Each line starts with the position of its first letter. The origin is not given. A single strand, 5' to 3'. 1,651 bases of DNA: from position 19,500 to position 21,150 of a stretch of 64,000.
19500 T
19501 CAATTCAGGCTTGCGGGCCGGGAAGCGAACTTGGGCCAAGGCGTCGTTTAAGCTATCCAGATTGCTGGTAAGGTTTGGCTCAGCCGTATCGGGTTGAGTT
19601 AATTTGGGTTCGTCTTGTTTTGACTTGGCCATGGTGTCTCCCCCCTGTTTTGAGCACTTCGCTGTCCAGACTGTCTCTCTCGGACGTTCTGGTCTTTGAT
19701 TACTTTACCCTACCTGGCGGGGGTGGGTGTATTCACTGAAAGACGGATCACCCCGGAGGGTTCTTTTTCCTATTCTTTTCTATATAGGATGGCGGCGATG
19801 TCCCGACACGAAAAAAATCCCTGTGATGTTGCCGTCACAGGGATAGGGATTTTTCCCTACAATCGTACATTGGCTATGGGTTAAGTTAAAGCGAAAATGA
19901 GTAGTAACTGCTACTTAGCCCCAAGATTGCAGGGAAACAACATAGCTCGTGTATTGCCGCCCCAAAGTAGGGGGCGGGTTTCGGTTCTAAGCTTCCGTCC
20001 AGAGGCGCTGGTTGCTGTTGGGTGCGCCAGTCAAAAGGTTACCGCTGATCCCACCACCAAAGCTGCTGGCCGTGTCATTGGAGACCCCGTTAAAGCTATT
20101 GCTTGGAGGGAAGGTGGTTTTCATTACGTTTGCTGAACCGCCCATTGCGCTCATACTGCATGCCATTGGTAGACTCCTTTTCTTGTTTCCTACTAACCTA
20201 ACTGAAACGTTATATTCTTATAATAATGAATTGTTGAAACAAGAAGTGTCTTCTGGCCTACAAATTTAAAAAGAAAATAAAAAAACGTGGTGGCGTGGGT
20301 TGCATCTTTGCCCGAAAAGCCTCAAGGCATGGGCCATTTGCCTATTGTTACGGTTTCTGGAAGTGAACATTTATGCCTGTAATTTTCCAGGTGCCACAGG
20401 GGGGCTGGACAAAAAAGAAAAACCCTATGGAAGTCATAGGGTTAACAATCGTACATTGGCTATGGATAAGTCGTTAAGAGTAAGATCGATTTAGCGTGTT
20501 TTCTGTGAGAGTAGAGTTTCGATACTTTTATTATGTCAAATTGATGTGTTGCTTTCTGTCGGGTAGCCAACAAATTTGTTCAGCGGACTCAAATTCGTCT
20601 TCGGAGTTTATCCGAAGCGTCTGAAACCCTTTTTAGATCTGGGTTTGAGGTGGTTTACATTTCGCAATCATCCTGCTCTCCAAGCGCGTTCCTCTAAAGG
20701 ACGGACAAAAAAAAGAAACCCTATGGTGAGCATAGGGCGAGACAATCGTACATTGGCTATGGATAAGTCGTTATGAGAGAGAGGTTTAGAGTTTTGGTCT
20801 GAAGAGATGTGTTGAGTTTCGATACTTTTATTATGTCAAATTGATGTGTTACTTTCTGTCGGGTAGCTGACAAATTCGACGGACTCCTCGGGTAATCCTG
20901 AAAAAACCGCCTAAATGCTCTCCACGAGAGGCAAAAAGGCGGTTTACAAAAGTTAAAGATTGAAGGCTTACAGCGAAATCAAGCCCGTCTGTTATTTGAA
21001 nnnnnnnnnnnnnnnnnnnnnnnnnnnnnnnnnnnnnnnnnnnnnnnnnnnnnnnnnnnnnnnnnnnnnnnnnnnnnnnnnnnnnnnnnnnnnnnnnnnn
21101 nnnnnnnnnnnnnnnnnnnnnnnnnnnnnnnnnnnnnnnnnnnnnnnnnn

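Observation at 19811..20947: Tandem minus-strand array of three units sharing a 30-nt core fused to an intrinsic terminator (candidate sRNA family / 3'-end element)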

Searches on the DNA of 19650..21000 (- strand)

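Call 34: search_rna_families(source=window, start=19650, end=21000, threshold=evalue, max_evalue=10, show_alignments=3)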
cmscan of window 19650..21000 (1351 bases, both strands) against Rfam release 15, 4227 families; matches with E-value up to 10: 0.
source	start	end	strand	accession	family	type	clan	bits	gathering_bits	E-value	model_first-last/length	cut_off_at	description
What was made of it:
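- On Any described RNA family (Rfam 15, including OmrA-B, Qrr, PrrF, NsiR1 and Yfr2): A permissive scan of 19650-21000 at E<=10 finds nothing (call 34).
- On Qrr sRNAs: No Rfam match (call 34).
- Closest known: NsiR1 tandem array and the Yfr2 family in photosynthetic cyanobacteria. Different: No match to any Rfam model even at E<=10 (call 34).
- No riboswitch or leader family matches even at E<=10 (call 34).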

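Call 35: search_dna_similar(query=window:19800-20950:-, collection=phages, mode=distant, max_evalue=0.1)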
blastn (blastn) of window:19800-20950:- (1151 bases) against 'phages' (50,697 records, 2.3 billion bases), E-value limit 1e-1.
No match.

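Call 36: search_dna_similar(query=window:19800-20950:-, collection=plasmids, mode=distant, max_evalue=0.1)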
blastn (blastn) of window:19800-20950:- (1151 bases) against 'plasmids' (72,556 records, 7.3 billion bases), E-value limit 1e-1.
No match.
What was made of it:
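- Tried and rejected: blastn of the tract against phage and plasmid collections found nothing (calls 35, 36).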

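Call 52: build_rna_model(alignment_id=A4, structure=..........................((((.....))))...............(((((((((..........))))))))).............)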
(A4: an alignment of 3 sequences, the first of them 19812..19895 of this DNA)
Model R1 built from alignment A4 (3 sequences, 95 columns); structure: as given.
model positions 78; base pairs 13; branch points 1; effective number of sequences 1.81; information 0.725 bits per position. Calibrated on 0.2 Mb of random sequence (short: E-values are rough).
structure used (alignment columns):
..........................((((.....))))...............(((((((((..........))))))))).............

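Call 53: search_with_rna_model(model_id=R1, source=window, filters=off, max_evalue=10)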
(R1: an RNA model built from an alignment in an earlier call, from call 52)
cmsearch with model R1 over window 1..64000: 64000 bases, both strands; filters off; matches with E-value up to 10: 11.
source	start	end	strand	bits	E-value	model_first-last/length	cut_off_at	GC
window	20704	20781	-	100.6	7.4e-21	1-78/78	no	0.42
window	20408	20484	-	100.4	8.3e-21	1-78/78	no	0.36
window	19805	19895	-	68.5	1.6e-13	1-78/78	no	0.43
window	18071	18161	-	20.1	0.019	1-78/78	no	0.44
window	20421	20443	+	13.3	0.73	43-65/78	no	0.43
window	19817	19844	+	11.9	1.5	43-65/78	no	0.54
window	54189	54257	+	11.2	2.2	1-78/78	no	0.26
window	8184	8247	+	10.1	3.9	1-78/78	no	0.39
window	14789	14834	-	10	4.1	1-78/78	no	0.37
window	20719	20737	+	9.4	5.5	45-63/78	no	0.58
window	50914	50976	+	8.3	9.8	1-78/78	no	0.38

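Call 54: search_with_rna_model(model_id=R1, sources=[L001, L002, L003], filters=off, max_evalue=10)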
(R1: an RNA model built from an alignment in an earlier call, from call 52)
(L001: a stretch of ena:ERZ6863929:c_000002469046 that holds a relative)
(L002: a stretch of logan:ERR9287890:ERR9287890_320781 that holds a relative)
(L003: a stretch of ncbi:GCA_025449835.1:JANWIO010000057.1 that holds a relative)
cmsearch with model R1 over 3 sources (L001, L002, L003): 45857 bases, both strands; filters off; matches with E-value up to 10: 8.
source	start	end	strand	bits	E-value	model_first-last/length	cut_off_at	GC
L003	20572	20644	+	17.6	0.054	1-78/78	no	0.37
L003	338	402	-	12.2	0.91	1-78/78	no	0.4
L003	6124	6179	-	12.2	0.92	1-78/78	no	0.36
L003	19997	20084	+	9.7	3.4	1-78/78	no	0.43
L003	5841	5872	-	8.8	5.5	1-78/78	no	0.22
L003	11449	11504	-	8.3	7.3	1-78/78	no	0.38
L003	10430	10483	-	8.1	7.8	1-78/78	no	0.43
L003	10751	10820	+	7.7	10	1-78/78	no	0.46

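Call 56: search_with_rna_model(model_id=R1, source=L003, start=20300, end=20900, filters=off, max_evalue=10, show_alignments=1)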
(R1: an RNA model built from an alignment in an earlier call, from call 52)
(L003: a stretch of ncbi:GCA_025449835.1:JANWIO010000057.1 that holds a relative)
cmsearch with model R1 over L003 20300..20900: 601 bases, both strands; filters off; matches with E-value up to 10: 7.
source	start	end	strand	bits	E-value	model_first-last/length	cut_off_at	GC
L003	20572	20644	+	17.6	0.00071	1-78/78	no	0.37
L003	20478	20520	-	7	0.19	1-78/78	no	0.33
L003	20375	20456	+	4.6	0.67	1-78/78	no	0.44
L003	20691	20753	+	4.2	0.82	1-78/78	no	0.22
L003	20798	20849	-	1.8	2.8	1-78/78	no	0.44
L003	20439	20449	-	0.1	7.2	28-38/78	no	0.45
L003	20608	20631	-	-0.1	7.7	43-65/78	no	0.42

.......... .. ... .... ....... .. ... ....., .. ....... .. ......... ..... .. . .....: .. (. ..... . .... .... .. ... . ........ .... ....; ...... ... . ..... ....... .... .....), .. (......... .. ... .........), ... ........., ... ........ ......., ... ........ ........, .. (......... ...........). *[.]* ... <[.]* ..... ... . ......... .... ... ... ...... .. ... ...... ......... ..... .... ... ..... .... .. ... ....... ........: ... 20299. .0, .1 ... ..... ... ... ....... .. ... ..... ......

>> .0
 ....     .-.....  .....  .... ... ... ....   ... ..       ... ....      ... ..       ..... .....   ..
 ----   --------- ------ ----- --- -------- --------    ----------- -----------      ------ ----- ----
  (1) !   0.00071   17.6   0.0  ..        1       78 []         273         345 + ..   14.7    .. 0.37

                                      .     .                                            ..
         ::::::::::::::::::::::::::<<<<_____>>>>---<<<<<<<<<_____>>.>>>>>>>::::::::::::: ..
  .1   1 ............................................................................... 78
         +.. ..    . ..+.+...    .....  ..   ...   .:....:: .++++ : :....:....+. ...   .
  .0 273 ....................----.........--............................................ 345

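Call 78: search_with_rna_model(model_id=R1, sources=[L006, L007, L008], filters=off, max_evalue=5, show_alignments=2)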
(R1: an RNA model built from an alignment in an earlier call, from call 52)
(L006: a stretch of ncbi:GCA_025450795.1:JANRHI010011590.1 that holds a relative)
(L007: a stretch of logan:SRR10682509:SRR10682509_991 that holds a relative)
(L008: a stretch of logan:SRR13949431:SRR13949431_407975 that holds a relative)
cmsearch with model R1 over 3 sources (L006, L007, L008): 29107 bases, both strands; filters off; matches with E-value up to 5: 3.
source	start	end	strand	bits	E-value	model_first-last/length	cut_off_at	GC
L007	11851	11908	-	8.5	4.2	1-78/78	no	0.47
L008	1363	1411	-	8.4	4.2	1-78/78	no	0.37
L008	1520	1623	+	8.2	4.9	1-78/78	no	0.39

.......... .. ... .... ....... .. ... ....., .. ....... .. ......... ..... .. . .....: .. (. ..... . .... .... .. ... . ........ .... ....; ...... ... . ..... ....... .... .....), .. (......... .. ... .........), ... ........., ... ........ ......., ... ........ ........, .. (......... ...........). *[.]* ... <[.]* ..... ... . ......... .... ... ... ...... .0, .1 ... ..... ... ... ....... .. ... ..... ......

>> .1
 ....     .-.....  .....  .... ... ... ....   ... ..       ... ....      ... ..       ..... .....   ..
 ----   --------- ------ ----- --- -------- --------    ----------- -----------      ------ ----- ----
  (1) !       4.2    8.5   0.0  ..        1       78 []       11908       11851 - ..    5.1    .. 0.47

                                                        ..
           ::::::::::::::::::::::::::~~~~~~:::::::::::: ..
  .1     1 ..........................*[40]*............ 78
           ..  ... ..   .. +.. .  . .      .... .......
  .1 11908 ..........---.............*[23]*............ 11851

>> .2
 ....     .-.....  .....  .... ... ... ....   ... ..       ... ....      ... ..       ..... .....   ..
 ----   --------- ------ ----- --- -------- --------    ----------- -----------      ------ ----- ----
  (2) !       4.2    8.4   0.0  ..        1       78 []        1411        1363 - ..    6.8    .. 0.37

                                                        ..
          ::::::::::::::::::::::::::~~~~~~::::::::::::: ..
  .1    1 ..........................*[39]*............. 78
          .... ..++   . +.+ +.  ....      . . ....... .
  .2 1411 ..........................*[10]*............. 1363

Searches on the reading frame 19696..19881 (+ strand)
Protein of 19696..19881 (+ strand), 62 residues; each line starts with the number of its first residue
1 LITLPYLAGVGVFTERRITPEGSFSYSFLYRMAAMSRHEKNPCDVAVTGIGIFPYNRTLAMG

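Call 70: list_cluster_members(proteins=[window:19696-19881:+, window:19723-19881:+, window:19789-19881:+, window:19798-19881:+, window:20300-20491:+, window:20345-20491:+, window:20363-20491:+, window:20576-20773:+, window:20645-20773:+, window:19315-19629:-])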
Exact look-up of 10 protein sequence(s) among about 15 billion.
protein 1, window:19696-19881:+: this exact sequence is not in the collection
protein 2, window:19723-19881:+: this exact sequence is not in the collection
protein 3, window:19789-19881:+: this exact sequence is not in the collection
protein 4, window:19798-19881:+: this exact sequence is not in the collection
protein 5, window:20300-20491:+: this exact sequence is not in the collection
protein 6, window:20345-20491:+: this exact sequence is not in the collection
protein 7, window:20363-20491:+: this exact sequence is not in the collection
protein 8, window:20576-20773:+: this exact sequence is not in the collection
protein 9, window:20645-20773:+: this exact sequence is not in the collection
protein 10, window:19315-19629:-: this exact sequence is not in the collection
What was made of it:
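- Tried and rejected: An exact look-up was uninformative because the control also failed (call 70).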
